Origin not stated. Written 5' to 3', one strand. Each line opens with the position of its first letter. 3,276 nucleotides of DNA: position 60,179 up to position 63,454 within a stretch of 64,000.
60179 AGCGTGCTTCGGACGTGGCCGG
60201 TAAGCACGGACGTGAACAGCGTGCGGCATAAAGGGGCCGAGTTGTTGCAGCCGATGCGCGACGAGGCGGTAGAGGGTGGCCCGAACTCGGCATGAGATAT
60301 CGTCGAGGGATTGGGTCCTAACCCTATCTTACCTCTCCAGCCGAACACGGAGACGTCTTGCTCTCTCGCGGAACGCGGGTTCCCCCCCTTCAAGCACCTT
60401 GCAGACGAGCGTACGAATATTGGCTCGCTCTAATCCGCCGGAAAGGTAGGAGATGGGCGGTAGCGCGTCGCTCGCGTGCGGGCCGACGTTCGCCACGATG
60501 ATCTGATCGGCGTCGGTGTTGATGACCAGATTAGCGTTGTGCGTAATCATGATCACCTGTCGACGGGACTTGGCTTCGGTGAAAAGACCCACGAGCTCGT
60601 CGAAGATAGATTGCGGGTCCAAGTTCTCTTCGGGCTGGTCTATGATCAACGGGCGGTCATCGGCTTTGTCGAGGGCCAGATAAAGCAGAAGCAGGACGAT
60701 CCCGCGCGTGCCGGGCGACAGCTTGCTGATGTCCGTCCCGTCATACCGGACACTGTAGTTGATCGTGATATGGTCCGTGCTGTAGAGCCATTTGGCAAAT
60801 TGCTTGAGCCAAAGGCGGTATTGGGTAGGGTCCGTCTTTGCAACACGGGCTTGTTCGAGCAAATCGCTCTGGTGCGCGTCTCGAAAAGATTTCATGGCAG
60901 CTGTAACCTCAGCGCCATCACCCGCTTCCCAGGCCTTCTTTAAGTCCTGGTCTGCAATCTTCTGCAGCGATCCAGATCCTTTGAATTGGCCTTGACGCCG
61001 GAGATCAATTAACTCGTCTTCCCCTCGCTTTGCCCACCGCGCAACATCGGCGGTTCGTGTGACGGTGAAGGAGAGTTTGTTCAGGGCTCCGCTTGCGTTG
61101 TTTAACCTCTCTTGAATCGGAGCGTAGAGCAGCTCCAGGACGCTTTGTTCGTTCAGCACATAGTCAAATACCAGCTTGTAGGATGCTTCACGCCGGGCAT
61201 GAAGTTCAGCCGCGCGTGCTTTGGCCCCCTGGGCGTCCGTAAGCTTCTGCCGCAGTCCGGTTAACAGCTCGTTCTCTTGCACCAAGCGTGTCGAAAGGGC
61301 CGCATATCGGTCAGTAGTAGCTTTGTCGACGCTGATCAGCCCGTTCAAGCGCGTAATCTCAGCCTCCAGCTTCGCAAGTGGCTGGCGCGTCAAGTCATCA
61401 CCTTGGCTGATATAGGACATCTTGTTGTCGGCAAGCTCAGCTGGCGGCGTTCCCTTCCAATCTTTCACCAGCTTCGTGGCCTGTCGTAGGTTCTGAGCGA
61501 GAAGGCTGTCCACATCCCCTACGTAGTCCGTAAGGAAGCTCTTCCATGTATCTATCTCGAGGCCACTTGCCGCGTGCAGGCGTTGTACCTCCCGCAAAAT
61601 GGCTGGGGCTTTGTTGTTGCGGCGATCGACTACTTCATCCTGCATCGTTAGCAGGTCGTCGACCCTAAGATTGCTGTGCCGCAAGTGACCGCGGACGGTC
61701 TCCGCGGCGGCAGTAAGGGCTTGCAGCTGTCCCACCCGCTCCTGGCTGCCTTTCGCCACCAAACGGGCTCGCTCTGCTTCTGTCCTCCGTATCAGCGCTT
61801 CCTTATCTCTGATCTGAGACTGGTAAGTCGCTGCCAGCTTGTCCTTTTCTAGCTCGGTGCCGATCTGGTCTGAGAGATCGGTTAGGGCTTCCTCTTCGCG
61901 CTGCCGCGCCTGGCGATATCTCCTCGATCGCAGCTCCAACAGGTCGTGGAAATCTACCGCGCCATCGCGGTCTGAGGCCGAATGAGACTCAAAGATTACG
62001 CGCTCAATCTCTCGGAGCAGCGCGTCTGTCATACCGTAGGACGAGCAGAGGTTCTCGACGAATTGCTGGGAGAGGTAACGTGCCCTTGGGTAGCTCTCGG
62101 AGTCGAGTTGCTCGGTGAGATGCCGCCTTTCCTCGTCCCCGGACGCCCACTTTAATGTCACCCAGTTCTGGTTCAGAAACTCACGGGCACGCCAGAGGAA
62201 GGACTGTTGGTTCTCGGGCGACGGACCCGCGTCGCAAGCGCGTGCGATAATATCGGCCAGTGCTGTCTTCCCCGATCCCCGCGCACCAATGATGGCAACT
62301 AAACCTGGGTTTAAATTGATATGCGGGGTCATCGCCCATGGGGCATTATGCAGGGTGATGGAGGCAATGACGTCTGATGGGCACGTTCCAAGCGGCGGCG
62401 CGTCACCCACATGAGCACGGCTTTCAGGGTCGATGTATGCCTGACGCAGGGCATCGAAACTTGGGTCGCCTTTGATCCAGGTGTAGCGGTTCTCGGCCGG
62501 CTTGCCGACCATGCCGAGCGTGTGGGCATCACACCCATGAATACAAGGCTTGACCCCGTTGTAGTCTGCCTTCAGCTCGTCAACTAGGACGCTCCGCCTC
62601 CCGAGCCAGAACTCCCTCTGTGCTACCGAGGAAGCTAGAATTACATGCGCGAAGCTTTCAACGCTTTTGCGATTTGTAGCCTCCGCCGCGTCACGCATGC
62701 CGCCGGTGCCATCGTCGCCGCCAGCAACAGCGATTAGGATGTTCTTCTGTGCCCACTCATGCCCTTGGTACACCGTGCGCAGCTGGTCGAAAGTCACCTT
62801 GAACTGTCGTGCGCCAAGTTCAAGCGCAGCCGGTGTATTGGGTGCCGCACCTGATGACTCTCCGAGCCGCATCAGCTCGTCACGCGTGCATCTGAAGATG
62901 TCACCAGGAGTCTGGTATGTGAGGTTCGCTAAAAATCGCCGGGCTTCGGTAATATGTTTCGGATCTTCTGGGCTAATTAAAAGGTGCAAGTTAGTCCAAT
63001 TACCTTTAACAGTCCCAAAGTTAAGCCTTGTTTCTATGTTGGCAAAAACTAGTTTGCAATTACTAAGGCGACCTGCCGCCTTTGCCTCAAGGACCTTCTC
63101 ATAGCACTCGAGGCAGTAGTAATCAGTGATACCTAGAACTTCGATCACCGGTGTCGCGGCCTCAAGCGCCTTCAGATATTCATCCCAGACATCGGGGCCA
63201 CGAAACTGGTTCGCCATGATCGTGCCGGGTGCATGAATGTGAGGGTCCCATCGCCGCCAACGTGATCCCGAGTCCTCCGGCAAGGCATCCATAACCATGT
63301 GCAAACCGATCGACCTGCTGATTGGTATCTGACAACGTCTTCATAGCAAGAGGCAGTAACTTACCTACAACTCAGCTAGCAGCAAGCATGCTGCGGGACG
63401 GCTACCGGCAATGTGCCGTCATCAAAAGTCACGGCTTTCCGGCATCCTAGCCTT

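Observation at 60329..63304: Stand-alone PHP-nuclease-like / Rad50-like ABC ATPase fusion in a lower-GC islet: candidate single-gene defence or DNA-processing system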

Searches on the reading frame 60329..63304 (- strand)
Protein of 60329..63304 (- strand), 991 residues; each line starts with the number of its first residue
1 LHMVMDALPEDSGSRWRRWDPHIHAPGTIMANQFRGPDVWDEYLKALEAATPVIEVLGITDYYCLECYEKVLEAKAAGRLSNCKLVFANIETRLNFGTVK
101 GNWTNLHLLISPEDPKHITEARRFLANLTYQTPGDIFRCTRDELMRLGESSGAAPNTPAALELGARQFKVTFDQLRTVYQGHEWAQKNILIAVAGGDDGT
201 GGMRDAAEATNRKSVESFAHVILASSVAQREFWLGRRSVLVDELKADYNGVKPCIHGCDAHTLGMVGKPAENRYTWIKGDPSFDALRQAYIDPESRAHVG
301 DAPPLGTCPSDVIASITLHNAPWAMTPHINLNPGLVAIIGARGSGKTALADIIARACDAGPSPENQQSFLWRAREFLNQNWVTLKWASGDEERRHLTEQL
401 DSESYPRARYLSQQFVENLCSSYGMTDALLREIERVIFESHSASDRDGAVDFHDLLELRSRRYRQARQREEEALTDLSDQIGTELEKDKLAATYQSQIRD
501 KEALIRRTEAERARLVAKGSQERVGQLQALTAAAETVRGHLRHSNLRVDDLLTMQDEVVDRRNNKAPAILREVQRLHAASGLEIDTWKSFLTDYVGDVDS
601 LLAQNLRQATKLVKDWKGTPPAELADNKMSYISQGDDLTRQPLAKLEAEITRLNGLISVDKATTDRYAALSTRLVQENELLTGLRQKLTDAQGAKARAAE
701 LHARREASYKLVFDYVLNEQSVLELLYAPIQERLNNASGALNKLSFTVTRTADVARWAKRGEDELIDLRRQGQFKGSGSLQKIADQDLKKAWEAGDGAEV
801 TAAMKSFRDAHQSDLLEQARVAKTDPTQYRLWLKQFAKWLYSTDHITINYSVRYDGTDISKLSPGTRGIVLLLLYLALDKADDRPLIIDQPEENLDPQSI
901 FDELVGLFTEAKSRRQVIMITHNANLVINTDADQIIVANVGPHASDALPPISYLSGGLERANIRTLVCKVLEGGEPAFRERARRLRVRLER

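Call 3: search_protein_families(library=pfam, proteins=[window:60329-63304:-], max_evalue=1)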
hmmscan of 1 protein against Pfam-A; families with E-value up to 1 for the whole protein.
window:60329-63304:- (991 aa): 11 families
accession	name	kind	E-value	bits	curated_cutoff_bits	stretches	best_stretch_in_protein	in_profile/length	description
PF13304.12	AAA_21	-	6.6e-13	49.8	27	1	834-927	220-303/304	AAA domain, putative AbiEii toxin, Type IV TA system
PF02463.25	SMC_N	-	8.8e-09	35.5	40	2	675-931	135-206/220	RecF/RecN/SMC N terminal domain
PF13476.12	AAA_23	-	1.3e-05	26.4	27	1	328-444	14-115/201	AAA domain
PF13191.12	AAA_16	-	0.0053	17.7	32.6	1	333-440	24-104/167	AAA ATPase domain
PF05729.18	NACHT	-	0.01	16.1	26.7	1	335-379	2-48/167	NACHT domain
PF13175.12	AAA_15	-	0.012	15.7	32.1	0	328-353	18-43/374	AAA ATPase domain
PF13521.12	AAA_28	-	0.034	14.8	27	1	336-381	2-40/164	AAA domain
PF00005.33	ABC_tran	-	0.04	15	25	1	335-360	13-40/137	ABC transporter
PF13238.12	AAA_18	-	0.089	13.7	29.4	1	336-444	1-83/128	AAA domain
PF13401.12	AAA_22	-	0.17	12.7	27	0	333-373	5-33/130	AAA domain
PF24465.1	Tri-helical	-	0.24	12.3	27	1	652-701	24-73/85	Tri-helical domain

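Call 4: search_protein_families(library=ncbifam, proteins=[window:60329-63304:-], max_evalue=1)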
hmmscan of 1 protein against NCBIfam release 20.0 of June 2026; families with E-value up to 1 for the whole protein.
window:60329-63304:- (991 aa): 31 families (the best 25 are shown)
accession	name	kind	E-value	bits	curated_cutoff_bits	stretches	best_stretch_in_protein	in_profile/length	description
NF045780.1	TrlF_fam_ATP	equivalog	3.6e-204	681.3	350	1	13-985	2-943/944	TrlF family AAA-like ATPase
NF042955.1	Ppl_antiphage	equivalog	3.8e-34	117.8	1000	2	835-985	740-882/882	anti-phage protein Ppl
NF045781.1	Spaf1101_AAA_ATP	equivalog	1.5e-32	112.9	475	2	836-982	677-829/836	Spaf_1101 family AAA-like ATPase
TIGR02868.1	CydC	equivalog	2.2e-06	26.6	329.05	2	864-923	474-529/530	thiol reductant ABC exporter subunit CydC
TIGR04521.1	ECF_ATPase_2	equivalog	2.5e-06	26.8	330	1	884-944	164-224/279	energy-coupling factor transporter ATPase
NF040873.1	AztA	equivalog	0.00011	21.9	220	1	857-932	115-187/191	zinc ABC transporter ATP-binding protein AztA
TIGR03608.1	L_ocin_972_ABC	subfamily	0.00012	21.6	254.85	2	886-936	156-204/206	putative bacteriocin export ABC transporter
TIGR04520.1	ECF_ATPase_1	equivalog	0.00041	19.8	315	1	861-947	136-218/269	energy-coupling factor transporter ATPase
NF047739.1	antiphage_MADS3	equivalog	0.00051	19.3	420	1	845-940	301-392/427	methylation-associated defense system AAA family ATPase MAD3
NF010170.0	PRK13651.1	equivalog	0.0006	18.8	432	1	862-937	166-238/308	cobalt transporter ATP-binding subunit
NF010068.0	PRK13548.1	equivalog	0.0013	17.9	261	1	858-947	134-225/261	heme ABC transporter ATP-binding protein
NF000355.4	ribo_prot_ABC_F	equivalog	0.002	17.1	380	1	858-932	426-494/499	ribosomal protection-like ABC-F family protein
NF010153.0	PRK13631.1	equivalog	0.0025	16.9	463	1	884-941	196-252/320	cobalt transporter ATP-binding subunit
NF053840.1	MnTportMntADein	equivalog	0.0042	16.7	400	1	857-939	129-207/240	manganese ABC transporter ATP-binding protein MntA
TIGR03375.1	type_I_sec_LssB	subfamily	0.0044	15.4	693.1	1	331-356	490-516/696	type I secretion system permease/ATPase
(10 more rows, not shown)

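Call 5: search_protein_families(library=padloc, proteins=[window:60329-63304:-], max_evalue=1)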
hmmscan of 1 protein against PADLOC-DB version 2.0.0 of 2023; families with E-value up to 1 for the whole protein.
window:60329-63304:- (991 aa): 42 families (the best 25 are shown)
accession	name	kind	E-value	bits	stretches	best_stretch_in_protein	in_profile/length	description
PDLC02208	Ppl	-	1.2e-30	104.4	2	839-985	754-892/894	-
PDLC02980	AriA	-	9.3e-13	46.8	2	853-927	229-303/304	-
PDLC04135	mad3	-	2.1e-12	45.3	1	328-937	17-336/374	mads_3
PDLC02335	AbiLi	-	3.7e-09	34.1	1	785-946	154-258/326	AbiLi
PDLC03859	LmuB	-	3.1e-08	31.3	2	454-928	179-593/611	-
PDLC04174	HEC-01A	-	1.2e-07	29.3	1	860-946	145-231/264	-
PDLC04175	HEC-01A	-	3.3e-07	27.7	1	859-942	246-327/363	-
PDLC04678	PDC-M49A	-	3.7e-07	26.8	1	870-938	555-624/681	-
PDLC04164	AriA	-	4.2e-07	27.8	1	855-936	165-245/253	-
PDLC04177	HEC-01A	-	5.5e-06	23.6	1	861-939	276-354/393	-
PDLC04213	HEC-02A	-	7.1e-06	23.8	2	861-927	209-276/337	-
PDLC04176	HEC-01A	-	1.1e-05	22.9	1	863-939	257-333/371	-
PDLC02717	PbeC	-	3.8e-05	20.3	1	831-921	511-603/610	PbeC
PDLC04140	mad8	-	4.3e-05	21.2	1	332-487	25-148/314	mads_8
PDLC04182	HEC-01A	-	5.2e-05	20.4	1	862-937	286-361/406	-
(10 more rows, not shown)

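Call 8: search_solved_structures(query=window:60329-63304:-, max_evalue=1, show_alignments=2)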
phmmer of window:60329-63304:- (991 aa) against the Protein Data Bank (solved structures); distinct sequences matched with E-value up to 1: 12.
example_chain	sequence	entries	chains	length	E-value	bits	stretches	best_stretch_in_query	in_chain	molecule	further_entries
5f3w_B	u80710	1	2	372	0.01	17.2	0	312-369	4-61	DNA double-strand break repair Rad50 ATPase,DNA double-strand break repair Rad50 ATPase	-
3aux_A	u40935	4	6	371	0.01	17.2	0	312-369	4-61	DNA double-strand break repair rad50 ATPase | DNA double-strand break repair Rad50 ATPase,DNA double-strand break repair Rad50 ATPase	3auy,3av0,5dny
8v46_A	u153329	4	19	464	0.033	15.5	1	858-930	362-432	AriA antitoxin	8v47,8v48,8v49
8v45_A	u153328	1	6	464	0.086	14.1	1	858-930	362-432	AriA antitoxin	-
8ux9_B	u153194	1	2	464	0.086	14.1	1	858-930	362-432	AriA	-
6ys8_A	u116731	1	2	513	0.16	13.2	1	660-716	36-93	GldM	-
9fw3_A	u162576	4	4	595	0.19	12.9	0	300-359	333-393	Mycobactin import ATP-binding/permease protein IrtA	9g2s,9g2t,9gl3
9g2p_A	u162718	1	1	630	0.22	12.7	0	300-359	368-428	Mycobactin import ATP-binding/permease protein IrtA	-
6ey4_A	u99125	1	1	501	0.33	12.2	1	665-716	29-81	GldM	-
9g2v_A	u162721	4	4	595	0.48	11.6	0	300-359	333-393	Mycobactin import ATP-binding/permease protein IrtA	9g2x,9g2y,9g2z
9g36_A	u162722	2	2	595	0.48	11.6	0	300-359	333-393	Mycobactin import ATP-binding/permease protein IrtA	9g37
6j19_A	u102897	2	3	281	0.51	11.5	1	328-369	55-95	ESX-1 secretion system protein EccCb1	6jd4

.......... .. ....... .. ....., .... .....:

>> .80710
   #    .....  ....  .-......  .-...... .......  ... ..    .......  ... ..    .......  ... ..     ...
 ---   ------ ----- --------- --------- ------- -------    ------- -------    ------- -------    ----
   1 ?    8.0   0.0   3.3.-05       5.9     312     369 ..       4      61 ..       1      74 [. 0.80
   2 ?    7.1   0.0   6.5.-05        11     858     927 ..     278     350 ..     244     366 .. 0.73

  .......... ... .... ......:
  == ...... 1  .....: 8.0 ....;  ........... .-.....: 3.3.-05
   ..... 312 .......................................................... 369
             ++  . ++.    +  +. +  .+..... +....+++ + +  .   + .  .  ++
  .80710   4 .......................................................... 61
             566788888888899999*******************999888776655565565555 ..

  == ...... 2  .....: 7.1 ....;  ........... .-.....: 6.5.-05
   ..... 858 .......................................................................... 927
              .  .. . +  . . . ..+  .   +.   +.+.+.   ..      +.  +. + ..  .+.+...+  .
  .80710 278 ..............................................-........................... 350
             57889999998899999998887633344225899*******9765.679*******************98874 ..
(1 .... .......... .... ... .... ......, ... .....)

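Call 14: find_homologous_proteins(query=window:60329-63304:-, max_evalue=0.00001)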
Query window:60329-63304:- (991 aa): 4186 proteins with E <= 0.00001 among 8000 candidates; the best 120 are listed.
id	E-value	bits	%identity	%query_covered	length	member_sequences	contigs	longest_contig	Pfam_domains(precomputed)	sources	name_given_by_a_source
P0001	0.0e+0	2052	91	98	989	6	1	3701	PF02463.26,PF13304.13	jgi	jgi:ABC-type dipeptide/oligopeptide/nickel transport system ATPase component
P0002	0.0e+0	1833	84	96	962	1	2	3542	PF13476.13,PF02463.26,PF13304.13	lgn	-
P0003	0.0e+0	1729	79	96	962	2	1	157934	PF02463.26,PF13304.13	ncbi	-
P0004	0.0e+0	1541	68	98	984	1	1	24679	PF02463.26,PF13304.13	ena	-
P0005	0.0e+0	1332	61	99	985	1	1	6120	PF02463.26,PF13304.13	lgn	-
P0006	0.0e+0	1314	61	99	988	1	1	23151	PF02463.26,PF13304.13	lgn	-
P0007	0.0e+0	1308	60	99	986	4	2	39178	PF02463.26,PF13304.13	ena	-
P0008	0.0e+0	1294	60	99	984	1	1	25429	PF02463.26,PF13304.13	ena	-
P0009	0.0e+0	1294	60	99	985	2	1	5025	PF02463.26,PF13304.13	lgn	-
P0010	0.0e+0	1292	60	99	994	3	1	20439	PF02463.26,PF13304.13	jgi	-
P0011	0.0e+0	1290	59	98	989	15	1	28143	PF13476.13,PF02463.26,PF13304.13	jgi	jgi:energy-coupling factor transporter ATP-binding protein EcfA2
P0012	0.0e+0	1287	60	98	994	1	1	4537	PF02463.26,PF13304.13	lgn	-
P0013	0.0e+0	1283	61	98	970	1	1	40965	PF02463.26,PF13304.13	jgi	jgi:energy-coupling factor transporter ATP-binding protein EcfA2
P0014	0.0e+0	1281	59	98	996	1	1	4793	PF13476.13,PF02463.26,PF13304.13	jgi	jgi:putative AbiEii toxin of type IV toxin-antitoxin system/AAA domain-containing protein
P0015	0.0e+0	1279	60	99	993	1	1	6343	PF13476.13,PF02463.26,PF13304.13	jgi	jgi:hypothetical protein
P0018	0.0e+0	1267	58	99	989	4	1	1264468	PF13476.13,PF02463.26,PF13304.13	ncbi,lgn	-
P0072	0.0e+0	1216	57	99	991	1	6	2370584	PF02463.26,PF13304.13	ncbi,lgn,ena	-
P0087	0.0e+0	1208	57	99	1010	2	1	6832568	PF02463.26,PF13304.13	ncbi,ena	-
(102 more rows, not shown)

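Call 15: find_related_loci(query=window:60329-63304:-, collection=genome_contigs, flank=8000)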
Query window:60329-63304:- (991 aa) in genome_contigs; peptide patterns used: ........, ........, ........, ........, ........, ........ (x = any residue, [..] = any of these).
16 stretches matched a pattern; 1 encode a relative of the query (tblastn E <= 1e-3); 1 distinct loci.
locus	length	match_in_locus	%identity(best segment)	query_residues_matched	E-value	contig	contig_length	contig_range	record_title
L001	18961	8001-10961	53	13-991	0e+0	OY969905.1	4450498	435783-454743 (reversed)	MAG: uncultured Acidobacteriota bacterium isolate MFD09222.bin.c.1 genome assembly, chromosome: 1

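Call 17: find_encoding_contigs(protein=window:60329-63304:-, flank=10000, max_places=4)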
Protein window:60329-63304:- (991 aa): 1 contig read that carries it; 1 place shown.
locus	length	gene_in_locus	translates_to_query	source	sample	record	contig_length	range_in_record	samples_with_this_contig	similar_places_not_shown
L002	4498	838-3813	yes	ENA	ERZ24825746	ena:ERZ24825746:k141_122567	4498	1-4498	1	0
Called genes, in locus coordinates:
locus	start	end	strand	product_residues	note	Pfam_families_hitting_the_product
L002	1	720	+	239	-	?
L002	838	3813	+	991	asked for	PF13476:AAA_23 (faint), PF02463:SMC_N (weak), PF13304:AAA_21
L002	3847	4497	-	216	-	?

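Call 18: find_encoding_contigs(protein=P0003, flank=10000, max_places=3)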
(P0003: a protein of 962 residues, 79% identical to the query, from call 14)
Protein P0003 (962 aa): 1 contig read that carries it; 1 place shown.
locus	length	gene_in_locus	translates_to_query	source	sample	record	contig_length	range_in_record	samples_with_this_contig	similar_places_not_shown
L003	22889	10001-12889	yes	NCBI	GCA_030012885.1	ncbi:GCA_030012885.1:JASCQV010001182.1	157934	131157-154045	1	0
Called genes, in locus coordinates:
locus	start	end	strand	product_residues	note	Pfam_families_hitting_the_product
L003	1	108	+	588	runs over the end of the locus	PF20275:CTD10, PF10088:DUF2326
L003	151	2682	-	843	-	PF00270:DEAD, PF04851:ResIII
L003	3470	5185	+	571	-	PF02195:ParB_N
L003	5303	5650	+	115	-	-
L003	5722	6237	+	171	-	-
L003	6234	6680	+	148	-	-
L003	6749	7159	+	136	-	-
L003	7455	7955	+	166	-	PF00436:SSB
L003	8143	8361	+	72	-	-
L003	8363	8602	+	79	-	-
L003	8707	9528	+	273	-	PF01223:Endonuclease_NS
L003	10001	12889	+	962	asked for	PF02463:SMC_N (weak), PF13304:AAA_21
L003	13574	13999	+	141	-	PF01527:HTH_Tnp_1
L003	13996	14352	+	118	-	PF05717:TnpB_IS66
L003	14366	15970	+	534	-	PF13007:LZ_Tnp_IS66, PF13005:zf-IS66, PF03050:DDE_Tnp_IS66, PF13817:DDE_Tnp_IS66_C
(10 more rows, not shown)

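Call 19: find_encoding_contigs(protein=P0004, flank=10000, max_places=3)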
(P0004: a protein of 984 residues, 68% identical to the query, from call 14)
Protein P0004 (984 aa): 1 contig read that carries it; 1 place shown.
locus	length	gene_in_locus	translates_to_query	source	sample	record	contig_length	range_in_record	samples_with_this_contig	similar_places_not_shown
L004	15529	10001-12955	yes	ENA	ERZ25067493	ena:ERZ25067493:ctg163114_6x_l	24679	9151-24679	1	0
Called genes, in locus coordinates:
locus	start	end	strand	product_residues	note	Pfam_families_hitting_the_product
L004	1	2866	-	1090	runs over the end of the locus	PF02811:PHP, PF07733:DNA_pol3_alpha, PF17657:DNA_pol3_finger, PF14579:HHH_6, PF01336:tRNA_anti-codon (weak)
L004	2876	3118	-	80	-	-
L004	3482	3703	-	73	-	-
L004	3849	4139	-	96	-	-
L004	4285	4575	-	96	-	-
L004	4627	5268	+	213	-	-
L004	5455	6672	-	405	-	PF13676:TIR_2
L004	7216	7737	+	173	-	PF13489:Methyltransf_23, PF08241:Methyltransf_11, PF08242:Methyltransf_12, PF13649:Methyltransf_25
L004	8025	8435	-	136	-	-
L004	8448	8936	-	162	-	-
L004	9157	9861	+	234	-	PF02586:SRAP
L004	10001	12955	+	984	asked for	PF02463:SMC_N, PF13304:AAA_21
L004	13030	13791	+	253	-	-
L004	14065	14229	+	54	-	-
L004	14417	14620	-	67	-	PF00313:CSD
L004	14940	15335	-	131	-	PF18854:baeRF_family10 (weak), PF18856:baeRF_family12, PF10116:Host_attach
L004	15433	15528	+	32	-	?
